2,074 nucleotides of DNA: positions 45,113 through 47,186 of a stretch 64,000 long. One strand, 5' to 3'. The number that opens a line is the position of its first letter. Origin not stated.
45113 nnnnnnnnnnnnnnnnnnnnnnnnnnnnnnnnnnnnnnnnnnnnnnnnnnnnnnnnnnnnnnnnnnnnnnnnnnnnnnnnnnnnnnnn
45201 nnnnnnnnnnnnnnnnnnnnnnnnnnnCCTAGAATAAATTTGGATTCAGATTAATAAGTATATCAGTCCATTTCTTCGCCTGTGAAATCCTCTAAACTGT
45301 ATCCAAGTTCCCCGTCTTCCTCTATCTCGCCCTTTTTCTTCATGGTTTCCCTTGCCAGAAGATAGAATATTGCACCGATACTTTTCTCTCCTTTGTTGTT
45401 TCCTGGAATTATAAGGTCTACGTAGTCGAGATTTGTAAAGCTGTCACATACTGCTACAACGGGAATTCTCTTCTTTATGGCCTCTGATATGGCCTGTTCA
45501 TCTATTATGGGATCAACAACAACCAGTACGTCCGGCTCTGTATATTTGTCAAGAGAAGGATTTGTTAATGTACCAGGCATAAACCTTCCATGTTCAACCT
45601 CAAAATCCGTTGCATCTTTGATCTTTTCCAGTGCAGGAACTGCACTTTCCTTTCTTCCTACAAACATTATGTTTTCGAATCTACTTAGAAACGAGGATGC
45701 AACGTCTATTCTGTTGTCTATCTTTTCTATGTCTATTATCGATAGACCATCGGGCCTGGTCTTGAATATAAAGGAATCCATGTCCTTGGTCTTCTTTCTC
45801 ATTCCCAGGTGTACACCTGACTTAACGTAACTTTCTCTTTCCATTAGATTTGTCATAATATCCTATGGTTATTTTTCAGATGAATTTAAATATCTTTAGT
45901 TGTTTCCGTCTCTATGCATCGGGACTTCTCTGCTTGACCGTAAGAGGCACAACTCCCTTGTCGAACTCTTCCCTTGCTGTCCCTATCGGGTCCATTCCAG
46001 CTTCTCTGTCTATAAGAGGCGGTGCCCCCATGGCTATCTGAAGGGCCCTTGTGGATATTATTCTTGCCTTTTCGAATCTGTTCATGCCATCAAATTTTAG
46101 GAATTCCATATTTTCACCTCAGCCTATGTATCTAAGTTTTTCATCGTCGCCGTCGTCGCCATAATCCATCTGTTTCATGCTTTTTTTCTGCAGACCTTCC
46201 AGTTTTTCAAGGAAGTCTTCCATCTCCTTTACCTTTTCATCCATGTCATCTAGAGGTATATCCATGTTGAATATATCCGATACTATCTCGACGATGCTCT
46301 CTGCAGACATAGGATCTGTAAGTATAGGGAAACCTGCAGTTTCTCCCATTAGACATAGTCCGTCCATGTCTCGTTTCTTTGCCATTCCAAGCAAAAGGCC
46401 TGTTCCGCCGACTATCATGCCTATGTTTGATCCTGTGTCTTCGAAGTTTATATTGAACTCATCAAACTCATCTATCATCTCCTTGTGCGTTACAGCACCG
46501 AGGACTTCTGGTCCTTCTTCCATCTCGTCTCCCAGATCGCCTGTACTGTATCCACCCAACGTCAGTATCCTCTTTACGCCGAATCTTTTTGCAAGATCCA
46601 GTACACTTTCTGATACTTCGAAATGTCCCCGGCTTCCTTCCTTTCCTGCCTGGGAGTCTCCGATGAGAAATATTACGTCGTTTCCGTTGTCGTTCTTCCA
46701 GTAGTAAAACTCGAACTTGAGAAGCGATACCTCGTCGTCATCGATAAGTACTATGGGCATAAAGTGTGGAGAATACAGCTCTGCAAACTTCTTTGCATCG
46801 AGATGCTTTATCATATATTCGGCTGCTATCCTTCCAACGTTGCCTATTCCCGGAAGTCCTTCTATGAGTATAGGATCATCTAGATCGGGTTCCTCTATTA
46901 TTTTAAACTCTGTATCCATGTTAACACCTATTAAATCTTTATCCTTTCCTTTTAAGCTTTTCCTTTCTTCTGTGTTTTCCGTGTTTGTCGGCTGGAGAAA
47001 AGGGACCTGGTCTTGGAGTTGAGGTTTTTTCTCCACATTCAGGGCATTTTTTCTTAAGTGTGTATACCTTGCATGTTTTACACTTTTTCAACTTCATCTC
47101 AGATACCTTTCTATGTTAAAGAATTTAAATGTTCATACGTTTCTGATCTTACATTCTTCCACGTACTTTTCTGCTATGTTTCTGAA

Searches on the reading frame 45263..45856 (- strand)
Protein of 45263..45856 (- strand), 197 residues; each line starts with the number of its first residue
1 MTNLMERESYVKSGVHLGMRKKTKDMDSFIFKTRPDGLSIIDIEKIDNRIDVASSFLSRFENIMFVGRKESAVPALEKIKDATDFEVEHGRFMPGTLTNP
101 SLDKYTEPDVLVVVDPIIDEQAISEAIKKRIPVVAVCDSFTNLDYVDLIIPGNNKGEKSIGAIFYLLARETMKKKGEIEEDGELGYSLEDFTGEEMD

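Call 32: search_protein_families(library=pfam, proteins=[window:45263-45856:-], max_evalue=0.001)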
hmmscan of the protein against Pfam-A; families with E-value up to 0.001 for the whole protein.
window:45263-45856:- (197 aa): 1 family
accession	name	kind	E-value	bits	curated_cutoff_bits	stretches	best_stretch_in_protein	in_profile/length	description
PF00318.25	Ribosomal_S2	-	1.3e-25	90.4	26.1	2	106-169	148-211/216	Ribosomal protein S2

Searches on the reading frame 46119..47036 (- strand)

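Call 32: search_protein_families(library=pfam, proteins=[window:46119-47036:-], max_evalue=0.001)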
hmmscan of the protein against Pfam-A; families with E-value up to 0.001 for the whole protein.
window:46119-47036:- (305 aa): 1 family
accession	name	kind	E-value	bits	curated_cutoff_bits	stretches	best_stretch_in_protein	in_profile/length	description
PF09754.15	PAC2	-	2.3e-49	168.5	25.8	1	57-279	1-214/215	PAC2 family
